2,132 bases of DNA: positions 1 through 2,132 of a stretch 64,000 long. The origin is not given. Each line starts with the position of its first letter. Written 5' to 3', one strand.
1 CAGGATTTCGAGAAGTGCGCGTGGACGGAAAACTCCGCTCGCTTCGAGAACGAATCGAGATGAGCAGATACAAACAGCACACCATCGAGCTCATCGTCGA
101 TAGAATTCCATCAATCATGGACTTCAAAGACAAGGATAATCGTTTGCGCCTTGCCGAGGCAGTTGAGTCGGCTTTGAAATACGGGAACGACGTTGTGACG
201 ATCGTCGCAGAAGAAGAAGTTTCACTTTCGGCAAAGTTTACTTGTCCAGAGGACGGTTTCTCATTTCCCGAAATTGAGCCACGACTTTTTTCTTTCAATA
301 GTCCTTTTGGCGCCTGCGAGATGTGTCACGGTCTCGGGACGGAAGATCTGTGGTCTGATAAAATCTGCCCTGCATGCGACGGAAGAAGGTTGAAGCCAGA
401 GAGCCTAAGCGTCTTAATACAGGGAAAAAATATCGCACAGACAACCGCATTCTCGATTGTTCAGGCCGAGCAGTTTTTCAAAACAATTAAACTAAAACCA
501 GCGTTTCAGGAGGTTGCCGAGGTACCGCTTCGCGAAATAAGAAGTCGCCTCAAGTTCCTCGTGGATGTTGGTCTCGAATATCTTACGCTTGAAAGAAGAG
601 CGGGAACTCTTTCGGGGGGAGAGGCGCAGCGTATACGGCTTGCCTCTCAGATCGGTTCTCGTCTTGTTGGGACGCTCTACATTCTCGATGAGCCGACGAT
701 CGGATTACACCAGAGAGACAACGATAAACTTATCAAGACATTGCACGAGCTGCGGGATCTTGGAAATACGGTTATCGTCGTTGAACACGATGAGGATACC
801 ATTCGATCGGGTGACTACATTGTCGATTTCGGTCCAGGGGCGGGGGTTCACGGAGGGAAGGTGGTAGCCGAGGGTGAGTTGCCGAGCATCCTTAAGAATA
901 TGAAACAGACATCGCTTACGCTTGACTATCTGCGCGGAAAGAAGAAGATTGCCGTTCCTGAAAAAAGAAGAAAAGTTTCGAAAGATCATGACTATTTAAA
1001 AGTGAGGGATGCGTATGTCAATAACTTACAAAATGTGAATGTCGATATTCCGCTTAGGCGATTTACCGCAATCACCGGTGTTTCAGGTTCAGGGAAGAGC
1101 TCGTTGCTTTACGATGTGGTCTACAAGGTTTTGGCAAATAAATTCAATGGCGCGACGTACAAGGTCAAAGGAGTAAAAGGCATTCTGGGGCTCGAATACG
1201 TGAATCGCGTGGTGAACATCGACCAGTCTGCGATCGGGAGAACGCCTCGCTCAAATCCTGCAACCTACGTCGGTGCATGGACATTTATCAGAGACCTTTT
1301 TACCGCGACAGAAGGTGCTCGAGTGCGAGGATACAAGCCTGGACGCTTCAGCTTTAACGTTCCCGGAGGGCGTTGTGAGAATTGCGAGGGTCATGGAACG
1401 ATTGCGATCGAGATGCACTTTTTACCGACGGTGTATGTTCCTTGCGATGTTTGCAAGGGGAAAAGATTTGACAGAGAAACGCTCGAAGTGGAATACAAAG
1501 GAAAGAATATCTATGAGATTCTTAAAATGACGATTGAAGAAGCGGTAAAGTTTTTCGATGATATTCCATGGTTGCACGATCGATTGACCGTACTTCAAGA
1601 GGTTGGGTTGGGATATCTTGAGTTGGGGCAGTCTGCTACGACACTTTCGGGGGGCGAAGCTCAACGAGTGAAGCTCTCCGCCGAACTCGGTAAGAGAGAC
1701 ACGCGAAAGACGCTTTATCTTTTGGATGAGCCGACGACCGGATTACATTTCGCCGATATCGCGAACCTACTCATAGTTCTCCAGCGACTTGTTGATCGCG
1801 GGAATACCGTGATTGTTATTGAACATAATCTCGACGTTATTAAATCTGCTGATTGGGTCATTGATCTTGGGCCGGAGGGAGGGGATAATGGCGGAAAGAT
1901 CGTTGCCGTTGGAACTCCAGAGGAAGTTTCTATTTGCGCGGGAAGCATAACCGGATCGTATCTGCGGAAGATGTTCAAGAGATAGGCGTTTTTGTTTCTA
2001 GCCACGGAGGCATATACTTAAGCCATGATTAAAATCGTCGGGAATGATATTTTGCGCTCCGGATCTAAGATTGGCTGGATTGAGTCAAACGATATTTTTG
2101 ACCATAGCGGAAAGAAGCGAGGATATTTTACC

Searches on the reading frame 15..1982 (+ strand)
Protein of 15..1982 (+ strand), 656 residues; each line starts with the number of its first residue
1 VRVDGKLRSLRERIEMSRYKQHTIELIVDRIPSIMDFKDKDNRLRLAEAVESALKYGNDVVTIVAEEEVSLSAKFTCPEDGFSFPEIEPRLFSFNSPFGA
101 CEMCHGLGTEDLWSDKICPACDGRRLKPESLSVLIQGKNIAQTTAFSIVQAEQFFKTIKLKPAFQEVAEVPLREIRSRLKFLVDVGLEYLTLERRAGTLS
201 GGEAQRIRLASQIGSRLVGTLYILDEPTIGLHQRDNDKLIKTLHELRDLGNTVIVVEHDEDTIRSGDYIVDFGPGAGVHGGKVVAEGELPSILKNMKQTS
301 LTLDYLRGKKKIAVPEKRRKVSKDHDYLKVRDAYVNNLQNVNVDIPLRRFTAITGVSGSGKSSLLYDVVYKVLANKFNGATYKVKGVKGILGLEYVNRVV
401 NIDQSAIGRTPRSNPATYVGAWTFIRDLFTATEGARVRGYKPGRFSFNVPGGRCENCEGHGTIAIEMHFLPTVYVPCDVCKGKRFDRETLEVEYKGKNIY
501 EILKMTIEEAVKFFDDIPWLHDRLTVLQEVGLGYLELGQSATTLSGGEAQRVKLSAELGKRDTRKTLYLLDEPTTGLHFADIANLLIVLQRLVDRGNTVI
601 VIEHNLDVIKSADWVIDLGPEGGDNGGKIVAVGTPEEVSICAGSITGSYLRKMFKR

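Call 100: search_protein_families(library=pfam, proteins=[window:15-1982:+], max_evalue=1)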
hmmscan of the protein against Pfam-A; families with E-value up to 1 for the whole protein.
window:15-1982:+ (656 aa): 12 families
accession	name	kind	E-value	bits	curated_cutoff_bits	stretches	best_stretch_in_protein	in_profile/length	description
PF00005.33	ABC_tran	-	2.4e-15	57.8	25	3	127-228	36-136/137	ABC transporter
PF17760.6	UvrA_inter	-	5.5e-12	46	23.3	1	1-65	48-107/109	UvrA interaction domain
PF02463.25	SMC_N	-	3e-09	37.1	40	3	337-370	12-46/220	RecF/RecN/SMC N terminal domain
PF13304.12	AAA_21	-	1.3e-06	29.2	27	1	553-601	247-295/304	AAA domain, putative AbiEii toxin, Type IV TA system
PF00684.25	DnaJ_CXXCXGXG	-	5.3e-06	27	32.7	2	453-483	17-50/65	DnaJ central domain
PF13555.12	AAA_29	-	0.0004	20.5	27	1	341-379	15-56/61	P-loop containing region of AAA domain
PF20703.3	nSTAND1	-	0.0016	18.6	27.1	1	331-366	19-51/379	Novel STAND NTPase 1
PF13175.12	AAA_15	-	0.0016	18.5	32.1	0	340-408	13-66/374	AAA ATPase domain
PF13481.12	AAA_25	-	0.0061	16.6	27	1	343-385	28-71/195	AAA domain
PF25199.1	nSTAND_NTPase5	-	0.0088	16.3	34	1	347-375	40-68/145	Novel STAND NTPase 5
PF15777.11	Anti-TRAP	-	0.0099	16.3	32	1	453-484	12-40/59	Tryptophan RNA-binding attenuator protein inhibitory protein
PF22039.1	HUTI_composite_bact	-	0.23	11.6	25.5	1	626-638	7-19/26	Imidazolonepropionase-like composite domain, bacteria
